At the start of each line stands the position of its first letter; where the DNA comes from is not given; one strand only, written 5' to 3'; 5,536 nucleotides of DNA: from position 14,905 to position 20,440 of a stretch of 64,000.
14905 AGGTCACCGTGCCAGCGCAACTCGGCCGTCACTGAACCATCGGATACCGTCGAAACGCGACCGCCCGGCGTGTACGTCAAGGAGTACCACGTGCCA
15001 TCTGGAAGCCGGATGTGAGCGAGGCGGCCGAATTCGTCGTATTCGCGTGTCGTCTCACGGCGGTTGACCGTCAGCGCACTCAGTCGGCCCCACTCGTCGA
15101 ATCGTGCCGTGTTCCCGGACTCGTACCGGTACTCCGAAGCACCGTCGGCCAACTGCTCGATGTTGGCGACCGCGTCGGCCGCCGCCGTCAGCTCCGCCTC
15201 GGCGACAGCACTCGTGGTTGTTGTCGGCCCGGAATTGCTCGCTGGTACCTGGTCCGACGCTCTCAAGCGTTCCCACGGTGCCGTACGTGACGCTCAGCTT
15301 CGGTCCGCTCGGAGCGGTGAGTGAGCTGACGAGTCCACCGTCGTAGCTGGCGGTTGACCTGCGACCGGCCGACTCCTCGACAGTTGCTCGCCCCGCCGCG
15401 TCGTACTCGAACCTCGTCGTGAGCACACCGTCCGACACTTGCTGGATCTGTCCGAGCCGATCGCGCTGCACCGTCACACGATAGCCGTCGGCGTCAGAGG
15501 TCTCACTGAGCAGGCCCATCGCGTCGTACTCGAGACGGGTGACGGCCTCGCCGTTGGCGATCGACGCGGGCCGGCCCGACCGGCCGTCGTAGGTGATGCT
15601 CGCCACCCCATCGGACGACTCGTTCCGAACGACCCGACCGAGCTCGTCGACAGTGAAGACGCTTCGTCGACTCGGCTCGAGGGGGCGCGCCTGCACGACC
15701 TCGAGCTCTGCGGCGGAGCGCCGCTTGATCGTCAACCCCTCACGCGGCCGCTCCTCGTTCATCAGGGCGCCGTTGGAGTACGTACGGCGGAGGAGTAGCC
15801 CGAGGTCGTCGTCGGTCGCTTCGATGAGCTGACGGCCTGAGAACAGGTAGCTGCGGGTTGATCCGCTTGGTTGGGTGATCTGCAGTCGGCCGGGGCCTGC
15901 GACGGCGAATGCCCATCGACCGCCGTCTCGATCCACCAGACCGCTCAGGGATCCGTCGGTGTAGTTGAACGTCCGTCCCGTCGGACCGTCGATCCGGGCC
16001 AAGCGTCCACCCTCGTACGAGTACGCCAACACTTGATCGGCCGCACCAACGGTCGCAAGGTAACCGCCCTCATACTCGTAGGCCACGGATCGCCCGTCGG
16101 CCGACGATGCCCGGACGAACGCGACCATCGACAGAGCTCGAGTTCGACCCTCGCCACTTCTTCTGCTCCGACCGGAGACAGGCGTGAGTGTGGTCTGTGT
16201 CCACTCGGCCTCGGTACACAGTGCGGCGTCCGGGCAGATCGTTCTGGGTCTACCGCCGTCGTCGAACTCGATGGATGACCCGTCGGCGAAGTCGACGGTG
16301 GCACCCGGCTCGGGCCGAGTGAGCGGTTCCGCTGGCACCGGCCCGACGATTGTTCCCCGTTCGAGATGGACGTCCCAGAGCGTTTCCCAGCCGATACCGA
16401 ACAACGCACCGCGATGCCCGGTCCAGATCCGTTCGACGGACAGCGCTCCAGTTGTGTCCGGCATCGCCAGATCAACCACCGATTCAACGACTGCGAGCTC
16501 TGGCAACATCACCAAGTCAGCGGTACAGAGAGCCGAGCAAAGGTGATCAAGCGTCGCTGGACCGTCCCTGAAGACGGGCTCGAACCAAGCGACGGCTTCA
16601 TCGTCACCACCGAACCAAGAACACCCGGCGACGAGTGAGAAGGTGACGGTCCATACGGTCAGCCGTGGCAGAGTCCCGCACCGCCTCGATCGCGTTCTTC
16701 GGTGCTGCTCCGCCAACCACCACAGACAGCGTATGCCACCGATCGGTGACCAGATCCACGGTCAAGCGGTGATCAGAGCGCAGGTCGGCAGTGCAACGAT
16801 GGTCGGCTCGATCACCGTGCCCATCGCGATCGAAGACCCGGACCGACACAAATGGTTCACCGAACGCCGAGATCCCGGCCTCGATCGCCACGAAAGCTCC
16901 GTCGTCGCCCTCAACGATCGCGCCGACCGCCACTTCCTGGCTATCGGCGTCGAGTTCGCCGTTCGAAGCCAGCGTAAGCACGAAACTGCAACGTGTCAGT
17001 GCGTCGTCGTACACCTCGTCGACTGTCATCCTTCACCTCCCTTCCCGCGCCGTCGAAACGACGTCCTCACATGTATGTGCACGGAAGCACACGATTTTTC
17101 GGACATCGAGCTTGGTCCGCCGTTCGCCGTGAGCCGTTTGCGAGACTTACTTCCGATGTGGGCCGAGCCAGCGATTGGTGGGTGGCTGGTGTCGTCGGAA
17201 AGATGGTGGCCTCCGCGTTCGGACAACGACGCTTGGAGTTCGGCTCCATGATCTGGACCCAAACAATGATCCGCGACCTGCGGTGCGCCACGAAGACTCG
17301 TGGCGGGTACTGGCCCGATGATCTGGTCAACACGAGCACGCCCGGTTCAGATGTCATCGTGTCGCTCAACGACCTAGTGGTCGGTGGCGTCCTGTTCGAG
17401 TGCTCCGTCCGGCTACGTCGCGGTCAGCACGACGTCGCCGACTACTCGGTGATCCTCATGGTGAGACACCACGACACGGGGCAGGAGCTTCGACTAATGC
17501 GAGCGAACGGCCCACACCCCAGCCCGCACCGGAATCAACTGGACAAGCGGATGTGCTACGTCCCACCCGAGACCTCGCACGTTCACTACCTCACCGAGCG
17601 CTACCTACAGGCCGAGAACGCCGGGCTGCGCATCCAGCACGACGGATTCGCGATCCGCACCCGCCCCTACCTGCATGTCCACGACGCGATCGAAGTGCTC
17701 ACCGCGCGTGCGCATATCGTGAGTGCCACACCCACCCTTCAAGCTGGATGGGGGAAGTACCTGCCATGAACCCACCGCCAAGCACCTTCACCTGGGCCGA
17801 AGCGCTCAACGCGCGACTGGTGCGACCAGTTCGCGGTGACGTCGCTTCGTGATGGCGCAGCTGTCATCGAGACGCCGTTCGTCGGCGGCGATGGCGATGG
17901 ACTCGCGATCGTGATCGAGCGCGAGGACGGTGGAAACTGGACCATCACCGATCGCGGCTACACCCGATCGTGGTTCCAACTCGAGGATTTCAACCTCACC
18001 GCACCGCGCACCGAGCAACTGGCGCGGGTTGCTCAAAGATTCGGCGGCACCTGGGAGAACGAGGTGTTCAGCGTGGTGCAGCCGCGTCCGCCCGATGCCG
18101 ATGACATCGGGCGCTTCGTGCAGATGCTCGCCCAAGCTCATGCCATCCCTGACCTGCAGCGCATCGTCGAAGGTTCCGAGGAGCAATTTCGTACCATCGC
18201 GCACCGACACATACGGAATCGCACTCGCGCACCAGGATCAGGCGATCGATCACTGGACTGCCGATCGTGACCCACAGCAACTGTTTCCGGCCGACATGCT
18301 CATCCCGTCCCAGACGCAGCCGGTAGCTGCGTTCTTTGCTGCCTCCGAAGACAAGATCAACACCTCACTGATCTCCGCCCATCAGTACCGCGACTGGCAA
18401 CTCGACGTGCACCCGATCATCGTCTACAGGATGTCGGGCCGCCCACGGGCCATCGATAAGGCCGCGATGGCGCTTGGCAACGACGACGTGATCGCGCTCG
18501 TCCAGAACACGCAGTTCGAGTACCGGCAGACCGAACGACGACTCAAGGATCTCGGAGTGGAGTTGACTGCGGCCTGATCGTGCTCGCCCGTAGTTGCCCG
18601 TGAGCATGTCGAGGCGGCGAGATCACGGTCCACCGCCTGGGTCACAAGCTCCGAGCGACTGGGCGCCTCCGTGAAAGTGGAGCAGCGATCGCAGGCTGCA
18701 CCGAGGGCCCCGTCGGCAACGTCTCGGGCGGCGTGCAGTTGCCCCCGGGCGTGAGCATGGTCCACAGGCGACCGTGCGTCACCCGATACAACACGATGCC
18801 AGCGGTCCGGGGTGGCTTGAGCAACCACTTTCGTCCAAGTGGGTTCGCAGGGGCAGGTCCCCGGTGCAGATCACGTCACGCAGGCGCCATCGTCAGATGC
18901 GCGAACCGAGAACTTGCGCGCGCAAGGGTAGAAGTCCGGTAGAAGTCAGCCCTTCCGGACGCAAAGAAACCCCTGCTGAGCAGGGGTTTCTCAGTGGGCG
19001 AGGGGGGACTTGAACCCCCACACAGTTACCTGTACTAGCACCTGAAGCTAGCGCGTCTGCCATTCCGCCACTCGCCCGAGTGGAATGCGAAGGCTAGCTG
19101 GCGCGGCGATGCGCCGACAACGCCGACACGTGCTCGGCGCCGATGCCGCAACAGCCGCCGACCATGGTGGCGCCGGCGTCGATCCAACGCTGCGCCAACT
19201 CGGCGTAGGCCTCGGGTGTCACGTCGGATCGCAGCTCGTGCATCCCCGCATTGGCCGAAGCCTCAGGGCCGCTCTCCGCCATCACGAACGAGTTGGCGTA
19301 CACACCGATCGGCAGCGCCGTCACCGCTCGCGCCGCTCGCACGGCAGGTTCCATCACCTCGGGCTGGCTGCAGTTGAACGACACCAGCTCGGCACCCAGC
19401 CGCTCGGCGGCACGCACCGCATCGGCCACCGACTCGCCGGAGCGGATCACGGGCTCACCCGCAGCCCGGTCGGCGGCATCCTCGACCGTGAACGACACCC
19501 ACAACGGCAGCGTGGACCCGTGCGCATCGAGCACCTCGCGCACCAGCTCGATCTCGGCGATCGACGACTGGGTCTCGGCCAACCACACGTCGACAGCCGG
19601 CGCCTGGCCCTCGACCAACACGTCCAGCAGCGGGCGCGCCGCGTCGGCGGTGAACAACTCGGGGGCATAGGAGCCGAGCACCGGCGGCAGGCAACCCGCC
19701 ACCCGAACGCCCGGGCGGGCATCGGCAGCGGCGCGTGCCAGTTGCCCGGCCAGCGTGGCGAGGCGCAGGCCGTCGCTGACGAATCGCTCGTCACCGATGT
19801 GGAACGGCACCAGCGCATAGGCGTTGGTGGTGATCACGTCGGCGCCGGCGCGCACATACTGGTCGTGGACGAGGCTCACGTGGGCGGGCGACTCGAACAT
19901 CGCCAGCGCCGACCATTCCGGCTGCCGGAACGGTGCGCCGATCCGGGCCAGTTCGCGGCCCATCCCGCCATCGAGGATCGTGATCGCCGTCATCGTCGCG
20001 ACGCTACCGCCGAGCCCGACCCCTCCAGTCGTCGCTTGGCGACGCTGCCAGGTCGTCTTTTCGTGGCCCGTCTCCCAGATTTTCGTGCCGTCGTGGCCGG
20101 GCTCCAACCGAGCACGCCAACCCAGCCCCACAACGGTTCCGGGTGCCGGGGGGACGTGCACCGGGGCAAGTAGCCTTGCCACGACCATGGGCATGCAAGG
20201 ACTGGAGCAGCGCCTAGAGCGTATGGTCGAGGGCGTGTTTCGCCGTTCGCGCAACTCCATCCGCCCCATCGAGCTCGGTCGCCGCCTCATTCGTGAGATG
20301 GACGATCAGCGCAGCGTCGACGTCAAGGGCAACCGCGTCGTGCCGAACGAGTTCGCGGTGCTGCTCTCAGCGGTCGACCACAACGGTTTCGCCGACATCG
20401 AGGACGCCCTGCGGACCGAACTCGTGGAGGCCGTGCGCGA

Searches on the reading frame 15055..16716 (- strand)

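Call 61: search_protein_families(library=pfam, proteins=[window:15055-16716:-], max_evalue=0.001)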
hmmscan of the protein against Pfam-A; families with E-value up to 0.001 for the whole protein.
window:15055-16716:- (553 aa): 1 family
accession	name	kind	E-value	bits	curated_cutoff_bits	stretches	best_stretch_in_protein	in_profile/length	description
PF05593.20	RHS_repeat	-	5.3e-08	33.5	22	0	376-411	1-36/38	RHS Repeat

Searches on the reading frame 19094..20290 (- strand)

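Call 73: search_protein_families(library=pfam, proteins=[window:19094-20290:-], max_evalue=0.001)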
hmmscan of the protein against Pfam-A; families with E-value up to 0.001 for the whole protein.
window:19094-20290:- (398 aa): 1 family
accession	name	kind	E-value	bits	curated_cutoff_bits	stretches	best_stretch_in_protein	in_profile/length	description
PF02574.22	S-methyl_trans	-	4.1e-55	188.1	22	1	105-393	2-281/283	Homocysteine S-methyltransferase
